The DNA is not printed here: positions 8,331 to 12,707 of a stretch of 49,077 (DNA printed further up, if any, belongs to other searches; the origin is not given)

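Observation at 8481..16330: Thiazole module placed between the FAAL-PKS loader and a KS-ACP-aminotransferase, giving a thiazolyl-substituted beta-amino acid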

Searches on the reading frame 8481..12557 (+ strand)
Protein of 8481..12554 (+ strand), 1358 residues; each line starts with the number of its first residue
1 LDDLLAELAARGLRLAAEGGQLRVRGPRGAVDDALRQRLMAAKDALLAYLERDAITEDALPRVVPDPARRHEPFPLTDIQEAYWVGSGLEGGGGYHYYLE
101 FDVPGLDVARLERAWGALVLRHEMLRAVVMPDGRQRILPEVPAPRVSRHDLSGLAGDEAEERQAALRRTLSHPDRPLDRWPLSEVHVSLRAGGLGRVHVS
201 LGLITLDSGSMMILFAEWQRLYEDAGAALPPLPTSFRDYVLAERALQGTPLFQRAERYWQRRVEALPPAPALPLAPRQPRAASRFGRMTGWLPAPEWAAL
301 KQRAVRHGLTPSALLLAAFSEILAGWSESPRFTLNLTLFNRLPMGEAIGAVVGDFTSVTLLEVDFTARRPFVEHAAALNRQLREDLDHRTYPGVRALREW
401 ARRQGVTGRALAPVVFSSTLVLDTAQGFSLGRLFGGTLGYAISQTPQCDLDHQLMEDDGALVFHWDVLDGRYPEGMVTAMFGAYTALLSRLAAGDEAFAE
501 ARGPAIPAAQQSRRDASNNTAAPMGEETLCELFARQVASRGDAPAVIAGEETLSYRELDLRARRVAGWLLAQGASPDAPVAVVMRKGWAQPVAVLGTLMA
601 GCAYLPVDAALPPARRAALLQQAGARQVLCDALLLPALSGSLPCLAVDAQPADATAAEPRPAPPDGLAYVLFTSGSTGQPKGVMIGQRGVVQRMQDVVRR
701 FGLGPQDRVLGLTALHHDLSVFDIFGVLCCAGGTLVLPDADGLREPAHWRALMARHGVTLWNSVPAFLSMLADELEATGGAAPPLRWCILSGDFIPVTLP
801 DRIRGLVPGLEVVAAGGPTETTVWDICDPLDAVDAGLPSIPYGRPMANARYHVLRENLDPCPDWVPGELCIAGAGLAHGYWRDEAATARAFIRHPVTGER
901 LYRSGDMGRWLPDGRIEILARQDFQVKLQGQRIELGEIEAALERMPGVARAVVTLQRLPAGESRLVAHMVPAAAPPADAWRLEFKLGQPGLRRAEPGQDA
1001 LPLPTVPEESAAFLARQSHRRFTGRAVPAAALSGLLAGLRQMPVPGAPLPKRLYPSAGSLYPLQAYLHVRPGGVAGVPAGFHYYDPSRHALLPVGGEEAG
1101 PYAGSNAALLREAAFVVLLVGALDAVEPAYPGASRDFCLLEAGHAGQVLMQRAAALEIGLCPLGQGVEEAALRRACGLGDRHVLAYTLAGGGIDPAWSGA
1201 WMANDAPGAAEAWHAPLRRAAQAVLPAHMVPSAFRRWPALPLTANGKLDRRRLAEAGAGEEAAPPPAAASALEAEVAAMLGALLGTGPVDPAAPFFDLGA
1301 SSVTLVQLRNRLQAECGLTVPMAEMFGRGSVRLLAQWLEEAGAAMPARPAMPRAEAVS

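Call 3: search_protein_families(library=pfam, proteins=[window:8544-12557:+], max_evalue=0.001)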
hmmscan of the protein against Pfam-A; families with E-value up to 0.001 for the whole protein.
window:8544-12557:+ (1337 aa): 5 families
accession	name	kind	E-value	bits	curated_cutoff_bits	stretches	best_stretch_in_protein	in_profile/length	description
PF00501.34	AMP-binding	-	1.9e-79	267.7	29.9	1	512-860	1-384/384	AMP-binding enzyme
PF00668.25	Condensation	-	3.7e-27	95.6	30.6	1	53-472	5-435/456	Condensation domain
PF00881.29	Nitroreductase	-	8e-12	46.1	23.5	1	994-1167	3-163/167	Nitroreductase family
PF00550.31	PP-binding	-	9.9e-11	42.2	20.8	1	1254-1317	2-67/67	Phosphopantetheine attachment site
PF13193.12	AMP-binding_C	-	7.2e-06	27.3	24.5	0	1192-1226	42-76/76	AMP-binding enzyme C-terminal domain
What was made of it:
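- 12303..12494 (+): PCP of the thiazole module. Pfam PP-binding, call 3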

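Call 23: find_homologous_proteins(query=window:8481-12554:+)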
Query window:8481-12554:+ (1358 aa): 1968 proteins with E <= 0.001 among 8000 candidates; the best 120 are listed.
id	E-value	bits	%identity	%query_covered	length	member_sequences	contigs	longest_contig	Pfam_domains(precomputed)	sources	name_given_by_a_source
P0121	0.0e+0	2701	100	88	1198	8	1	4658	PF00881.30,PF00668.26,PF00501.35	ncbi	ncbi:amino acid adenylation domain-containing protein, partial [Teichococcus wenyumeiae]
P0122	0.0e+0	1905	68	98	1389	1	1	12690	PF00881.30,PF00668.26,PF00550.32,PF18563.7,PF00501.35,PF13193.13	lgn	-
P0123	0.0e+0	1883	66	99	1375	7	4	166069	PF00881.30,PF00668.26,PF00550.32,PF18563.7,PF00501.35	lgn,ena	-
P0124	0.0e+0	1802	62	98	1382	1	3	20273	PF00881.30,PF00668.26,PF00550.32,PF18563.7,PF00501.35,PF13193.13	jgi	jgi:epothilone synthetase B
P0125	0.0e+0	1754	61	99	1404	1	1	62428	PF00881.30,PF00668.26,PF00550.32,PF18563.7,PF00501.35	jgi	jgi:epothilone synthetase B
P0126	0.0e+0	1534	44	93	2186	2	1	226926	PF00881.30,PF00668.26,PF00550.32,PF00501.35,PF13193.13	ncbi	ncbi:amino acid adenylation domain-containing protein, partial [Saccharothrix xinjiangensis]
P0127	0.0e+0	1462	50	66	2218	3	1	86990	PF00668.26,PF00550.32,PF00501.35,PF13193.13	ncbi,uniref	ncbi:amino acid adenylation domain-containing protein [Solidesulfovibrio sp. C21]|uniref:amino acid 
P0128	0.0e+0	1459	48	67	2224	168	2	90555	PF00668.26,PF00550.32,PF00501.35,PF13193.13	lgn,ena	-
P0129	0.0e+0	1450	46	68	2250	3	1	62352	PF00668.26,PF00550.32,PF00501.35,PF13193.13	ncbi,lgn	-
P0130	0.0e+0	1444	49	98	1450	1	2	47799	PF00881.30,PF00668.26,PF00550.32,PF18563.7,PF00501.35,PF13193.13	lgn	-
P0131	0.0e+0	1439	55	99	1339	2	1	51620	PF00881.30,PF00668.26,PF00550.32,PF18563.7,PF00501.35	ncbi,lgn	-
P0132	0.0e+0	1430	45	66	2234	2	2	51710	PF00668.26,PF00550.32,PF00501.35,PF13193.13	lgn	-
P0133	0.0e+0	1427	49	68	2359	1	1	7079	PF00668.26,PF00550.32,PF00501.35,PF13193.13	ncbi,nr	ncbi:MAG: amino acid adenylation domain-containing protein, partial [bacterium]|nr:amino acid adenyl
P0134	0.0e+0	1416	45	68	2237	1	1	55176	PF00668.26,PF00550.32,PF00501.35,PF13193.13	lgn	-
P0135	0.0e+0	1416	46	69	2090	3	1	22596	PF00881.30,PF00668.26,PF00550.32,PF00501.35,PF13193.13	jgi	jgi:amino acid adenylation domain-containing protein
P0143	0.0e+0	1330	45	68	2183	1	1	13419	PF00881.30,PF00668.26,PF00550.32,PF00501.35,PF13193.13,PF00975.27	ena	-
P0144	0.0e+0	1325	44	99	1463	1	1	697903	PF00881.30,PF00668.26,PF00550.32,PF18563.7,PF00501.35,PF13193.13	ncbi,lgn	-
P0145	0.0e+0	1316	46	94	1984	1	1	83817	PF00881.30,PF00668.26,PF00550.32,PF00501.35,PF13193.13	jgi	jgi:amino acid adenylation domain-containing protein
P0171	0.0e+0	1259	49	65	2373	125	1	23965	PF00881.30,PF00668.26,PF13489.13,PF13649.13,PF00550.32,PF00501.35,PF13193.13,PF08241.19,PF08242.19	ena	-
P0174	0.0e+0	1258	45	99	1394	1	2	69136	PF00881.30,PF00668.26,PF00550.32,PF18563.7,PF00501.35,PF13193.13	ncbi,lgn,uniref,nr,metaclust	ncbi:non-ribosomal peptide synthetase [Algicola sagamiensis]|uniref:non-ribosomal peptide synthetase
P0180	0.0e+0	1253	48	68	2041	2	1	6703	PF00881.30,PF00668.26,PF00550.32,PF00501.35,PF13193.13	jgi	jgi:amino acid adenylation domain-containing protein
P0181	0.0e+0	1252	43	95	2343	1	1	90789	PF00881.30,PF00668.26,PF00550.32,PF18563.7,PF00501.35,PF13193.13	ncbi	-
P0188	0.0e+0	1245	48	94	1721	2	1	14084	PF00881.30,PF00668.26,PF00550.32,PF00501.35,PF13193.13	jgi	jgi:amino acid adenylation domain-containing protein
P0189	0.0e+0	1245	48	66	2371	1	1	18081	PF00881.30,PF00668.26,PF13489.13,PF00550.32,PF00501.35,PF13193.13,PF08241.19,PF08242.19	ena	-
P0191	0.0e+0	1244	41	95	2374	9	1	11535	PF00881.30,PF00668.26,PF00550.32,PF00501.35,PF13193.13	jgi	jgi:amino acid adenylation domain-containing protein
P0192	0.0e+0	1244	44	94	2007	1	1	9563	PF00881.30,PF00668.26,PF00550.32,PF00501.35,PF13193.13,PF23297.2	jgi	jgi:amino acid adenylation domain-containing protein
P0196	0.0e+0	1239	42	96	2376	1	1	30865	PF00881.30,PF00668.26,PF00550.32,PF00501.35,PF13193.13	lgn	-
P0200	0.0e+0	1235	44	99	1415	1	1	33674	PF00881.30,PF00668.26,PF00550.32,PF18563.7,PF00501.35,PF13193.13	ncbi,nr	ncbi:MAG: amino acid adenylation domain-containing protein [Anaerolineae bacterium]|nr:amino acid ad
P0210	0.0e+0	1229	43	95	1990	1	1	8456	PF00881.30,PF00668.26,PF00550.32,PF00501.35,PF13193.13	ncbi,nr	ncbi:MAG: amino acid adenylation domain-containing protein [Desulfobacterales bacterium]|nr:amino ac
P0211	0.0e+0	1228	42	95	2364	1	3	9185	PF00881.30,PF00668.26,PF00550.32,PF00501.35,PF13193.13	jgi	jgi:amino acid adenylation domain-containing protein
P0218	0.0e+0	1225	48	65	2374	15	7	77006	PF00881.30,PF00668.26,PF13489.13,PF13649.13,PF00550.32,PF00501.35,PF13193.13,PF08241.19,PF08242.19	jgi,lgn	jgi:amino acid adenylation domain-containing protein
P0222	0.0e+0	1222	48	66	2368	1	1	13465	PF00881.30,PF00668.26,PF13489.13,PF13649.13,PF00550.32,PF00501.35,PF13193.13,PF08241.19,PF08242.19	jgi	jgi:amino acid adenylation domain-containing protein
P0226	0.0e+0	1219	42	93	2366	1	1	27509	PF00881.30,PF00668.26,PF00550.32,PF00501.35,PF13193.13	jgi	jgi:amino acid adenylation domain-containing protein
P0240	0.0e+0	1208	46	94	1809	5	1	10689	PF00881.30,PF00668.26,PF00550.32,PF00501.35,PF13193.13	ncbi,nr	ncbi:MAG TPA: non-ribosomal peptide synthetase, partial [Acidobacteria bacterium]|nr:non-ribosomal p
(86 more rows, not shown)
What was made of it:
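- Closest known: Epothilone EpoA-EpoB-EpoC junction. Same: Database relatives are labelled 'epothilone synthetase B' (call 23).
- Tried and rejected: The true family was instead found through the Cy protein search (call 23) and contig look-ups.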

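Call 24: find_encoding_contigs(protein=P0123, flank=10000, max_places=3)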
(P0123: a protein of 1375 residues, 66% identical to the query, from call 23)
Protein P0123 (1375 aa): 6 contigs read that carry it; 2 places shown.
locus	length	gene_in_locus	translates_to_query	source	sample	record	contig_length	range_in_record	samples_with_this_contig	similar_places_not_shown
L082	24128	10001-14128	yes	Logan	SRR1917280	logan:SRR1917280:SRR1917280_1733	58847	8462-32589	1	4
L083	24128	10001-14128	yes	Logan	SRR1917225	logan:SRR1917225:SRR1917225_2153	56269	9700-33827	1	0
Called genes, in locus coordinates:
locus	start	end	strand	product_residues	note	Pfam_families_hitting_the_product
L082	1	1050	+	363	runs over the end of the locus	PF04392:ABC_sub_bind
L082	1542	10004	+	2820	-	PF00501:AMP-binding, PF00550:PP-binding, PF00109:ketoacyl-synt, PF02801:Ketoacyl-synt_C, PF16197:KAsynt_C_assoc, PF22336:RhiE-like_linker, PF22621:CurL-like_PKS_C, PF00698:Acyl_transf_1, +9 more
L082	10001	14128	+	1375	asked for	PF18563:TubC_N, PF00668:Condensation, PF00501:AMP-binding, PF00881:Nitroreductase, PF00550:PP-binding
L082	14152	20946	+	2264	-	PF00109:ketoacyl-synt, PF02801:Ketoacyl-synt_C, PF16197:KAsynt_C_assoc, PF22336:RhiE-like_linker, PF22621:CurL-like_PKS_C, PF00550:PP-binding, PF00202:Aminotran_3, PF00668:Condensation, +3 more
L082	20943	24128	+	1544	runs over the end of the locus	PF00668:Condensation, PF00501:AMP-binding, PF13193:AMP-binding_C (faint), PF08241:Methyltransf_11 (weak), PF08242:Methyltransf_12, PF13489:Methyltransf_23, PF13649:Methyltransf_25, PF00550:PP-binding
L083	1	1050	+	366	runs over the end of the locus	PF04392:ABC_sub_bind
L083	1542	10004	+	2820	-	PF00501:AMP-binding, PF00550:PP-binding, PF00109:ketoacyl-synt, PF02801:Ketoacyl-synt_C, PF16197:KAsynt_C_assoc, PF22336:RhiE-like_linker, PF22621:CurL-like_PKS_C, PF00698:Acyl_transf_1, +9 more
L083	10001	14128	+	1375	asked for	PF18563:TubC_N, PF00668:Condensation, PF00501:AMP-binding, PF00881:Nitroreductase, PF00550:PP-binding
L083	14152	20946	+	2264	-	PF00109:ketoacyl-synt, PF02801:Ketoacyl-synt_C, PF16197:KAsynt_C_assoc, PF22336:RhiE-like_linker, PF22621:CurL-like_PKS_C, PF00550:PP-binding, PF00202:Aminotran_3, PF00668:Condensation, +3 more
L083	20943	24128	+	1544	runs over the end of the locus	PF00668:Condensation, PF00501:AMP-binding, PF13193:AMP-binding_C (faint), PF08241:Methyltransf_11 (weak), PF08242:Methyltransf_12, PF13489:Methyltransf_23, PF13649:Methyltransf_25, PF00550:PP-binding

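Call 25: find_encoding_contigs(protein=P0125, flank=10000, max_places=2)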
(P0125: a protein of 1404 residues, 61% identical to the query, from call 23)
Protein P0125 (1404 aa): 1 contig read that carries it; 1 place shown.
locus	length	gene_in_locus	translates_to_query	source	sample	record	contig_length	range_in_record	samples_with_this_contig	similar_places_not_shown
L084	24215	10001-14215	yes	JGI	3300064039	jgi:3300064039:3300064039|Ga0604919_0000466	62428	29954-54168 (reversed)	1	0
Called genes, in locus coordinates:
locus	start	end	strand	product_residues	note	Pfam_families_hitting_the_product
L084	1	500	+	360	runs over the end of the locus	PF01145:Band_7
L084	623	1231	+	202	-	-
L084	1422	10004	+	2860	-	PF00501:AMP-binding, PF00550:PP-binding, PF00109:ketoacyl-synt, PF02801:Ketoacyl-synt_C, PF16197:KAsynt_C_assoc, PF22336:RhiE-like_linker, PF22621:CurL-like_PKS_C, PF00698:Acyl_transf_1, +11 more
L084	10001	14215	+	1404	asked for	PF18563:TubC_N, PF00668:Condensation, PF00501:AMP-binding, PF00881:Nitroreductase, PF00550:PP-binding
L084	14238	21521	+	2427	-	PF00109:ketoacyl-synt, PF02801:Ketoacyl-synt_C, PF16197:KAsynt_C_assoc, PF22336:RhiE-like_linker, PF22621:CurL-like_PKS_C, PF00550:PP-binding, PF00202:Aminotran_3, PF00668:Condensation, +3 more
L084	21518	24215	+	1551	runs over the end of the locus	PF00668:Condensation, PF00501:AMP-binding, PF08241:Methyltransf_11, PF08242:Methyltransf_12, PF13489:Methyltransf_23, PF13649:Methyltransf_25, PF13847:Methyltransf_31, PF00550:PP-binding, +2 more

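Call 26: find_encoding_contigs(protein=P0124, flank=10000, max_places=2)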
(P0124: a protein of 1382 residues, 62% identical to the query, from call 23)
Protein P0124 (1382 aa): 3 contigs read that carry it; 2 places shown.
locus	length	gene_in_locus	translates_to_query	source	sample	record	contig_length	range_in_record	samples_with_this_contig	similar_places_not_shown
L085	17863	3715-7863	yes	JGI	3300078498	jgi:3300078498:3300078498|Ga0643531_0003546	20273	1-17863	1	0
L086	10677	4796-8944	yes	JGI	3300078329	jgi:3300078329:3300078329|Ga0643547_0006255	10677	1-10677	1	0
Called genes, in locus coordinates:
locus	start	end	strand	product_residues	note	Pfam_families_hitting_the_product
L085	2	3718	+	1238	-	?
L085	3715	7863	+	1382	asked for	PF18563:TubC_N, PF00668:Condensation, PF00501:AMP-binding, PF13193:AMP-binding_C (faint), PF00881:Nitroreductase, PF00550:PP-binding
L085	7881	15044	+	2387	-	PF00109:ketoacyl-synt, PF02801:Ketoacyl-synt_C, PF16197:KAsynt_C_assoc, PF22336:RhiE-like_linker, PF22621:CurL-like_PKS_C, PF00550:PP-binding, PF00202:Aminotran_3, PF00668:Condensation, +3 more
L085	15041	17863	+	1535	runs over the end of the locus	PF00668:Condensation, PF00501:AMP-binding, PF08241:Methyltransf_11, PF08242:Methyltransf_12, PF13489:Methyltransf_23, PF13649:Methyltransf_25, PF13847:Methyltransf_31, PF00550:PP-binding, +1 more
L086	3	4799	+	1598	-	?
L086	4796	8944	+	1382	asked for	PF18563:TubC_N, PF00668:Condensation, PF00501:AMP-binding, PF13193:AMP-binding_C (faint), PF00881:Nitroreductase, PF00550:PP-binding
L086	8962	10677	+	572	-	?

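Call 27: find_encoding_contigs(protein=P0122, flank=10000, max_places=2)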
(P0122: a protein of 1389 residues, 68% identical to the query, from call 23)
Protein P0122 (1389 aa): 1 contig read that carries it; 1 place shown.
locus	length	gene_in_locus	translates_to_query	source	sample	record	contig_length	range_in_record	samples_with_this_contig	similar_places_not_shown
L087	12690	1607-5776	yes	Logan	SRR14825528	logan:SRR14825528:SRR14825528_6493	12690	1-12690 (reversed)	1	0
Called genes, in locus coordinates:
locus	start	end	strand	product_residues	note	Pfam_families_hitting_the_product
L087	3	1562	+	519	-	?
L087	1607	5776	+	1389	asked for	PF18563:TubC_N, PF00668:Condensation, PF00501:AMP-binding, PF13193:AMP-binding_C (faint), PF00881:Nitroreductase, PF00550:PP-binding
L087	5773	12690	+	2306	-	?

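Call 46: find_encoding_contigs(protein=P0174, flank=10000, max_places=1)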
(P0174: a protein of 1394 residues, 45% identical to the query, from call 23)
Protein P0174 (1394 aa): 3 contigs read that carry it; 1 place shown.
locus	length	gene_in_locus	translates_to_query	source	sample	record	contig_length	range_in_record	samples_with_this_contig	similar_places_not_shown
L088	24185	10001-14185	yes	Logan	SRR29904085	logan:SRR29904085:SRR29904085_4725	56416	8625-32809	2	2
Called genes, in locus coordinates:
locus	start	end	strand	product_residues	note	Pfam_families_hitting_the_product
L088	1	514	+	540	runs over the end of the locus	PF00664:ABC_membrane (weak), PF00005:ABC_tran, PF02463:SMC_N (faint), PF13304:AAA_21 (faint)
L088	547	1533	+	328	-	PF01145:Band_7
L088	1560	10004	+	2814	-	PF00501:AMP-binding, PF00550:PP-binding, PF00109:ketoacyl-synt, PF02801:Ketoacyl-synt_C, PF16197:KAsynt_C_assoc, PF22336:RhiE-like_linker, PF22621:CurL-like_PKS_C, PF00698:Acyl_transf_1, +10 more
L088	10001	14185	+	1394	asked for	PF18563:TubC_N, PF00668:Condensation, PF00501:AMP-binding, PF13193:AMP-binding_C (faint), PF00881:Nitroreductase, PF00550:PP-binding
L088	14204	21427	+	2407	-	PF00109:ketoacyl-synt, PF02801:Ketoacyl-synt_C, PF16197:KAsynt_C_assoc, PF22336:RhiE-like_linker, PF22621:CurL-like_PKS_C, PF00550:PP-binding, PF00202:Aminotran_3, PF00668:Condensation, +2 more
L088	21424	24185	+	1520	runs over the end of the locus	PF18563:TubC_N, PF00668:Condensation, PF00501:AMP-binding, PF13489:Methyltransf_23, PF13847:Methyltransf_31, PF08241:Methyltransf_11, PF08242:Methyltransf_12, PF13649:Methyltransf_25, +1 more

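Call 47: find_encoding_contigs(protein=P0144, flank=10000, max_places=1)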
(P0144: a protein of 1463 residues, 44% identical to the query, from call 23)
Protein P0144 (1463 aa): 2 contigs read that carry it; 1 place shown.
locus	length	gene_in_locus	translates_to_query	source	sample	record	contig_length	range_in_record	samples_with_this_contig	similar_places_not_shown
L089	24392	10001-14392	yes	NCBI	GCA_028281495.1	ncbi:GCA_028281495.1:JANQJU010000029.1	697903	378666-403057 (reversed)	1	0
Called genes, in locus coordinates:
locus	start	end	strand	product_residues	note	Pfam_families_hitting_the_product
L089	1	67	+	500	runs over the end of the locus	PF01094:ANF_receptor, PF13458:Peripla_BP_6 (weak)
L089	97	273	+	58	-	-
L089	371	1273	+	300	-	-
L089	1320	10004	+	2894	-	PF00501:AMP-binding, PF00550:PP-binding, PF00109:ketoacyl-synt, PF02801:Ketoacyl-synt_C, PF16197:KAsynt_C_assoc, PF22336:RhiE-like_linker, PF22621:CurL-like_PKS_C, PF00698:Acyl_transf_1, +12 more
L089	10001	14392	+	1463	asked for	PF18563:TubC_N, PF00668:Condensation, PF00501:AMP-binding, PF13193:AMP-binding_C (faint), PF00881:Nitroreductase, PF00550:PP-binding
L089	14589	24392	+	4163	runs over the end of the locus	-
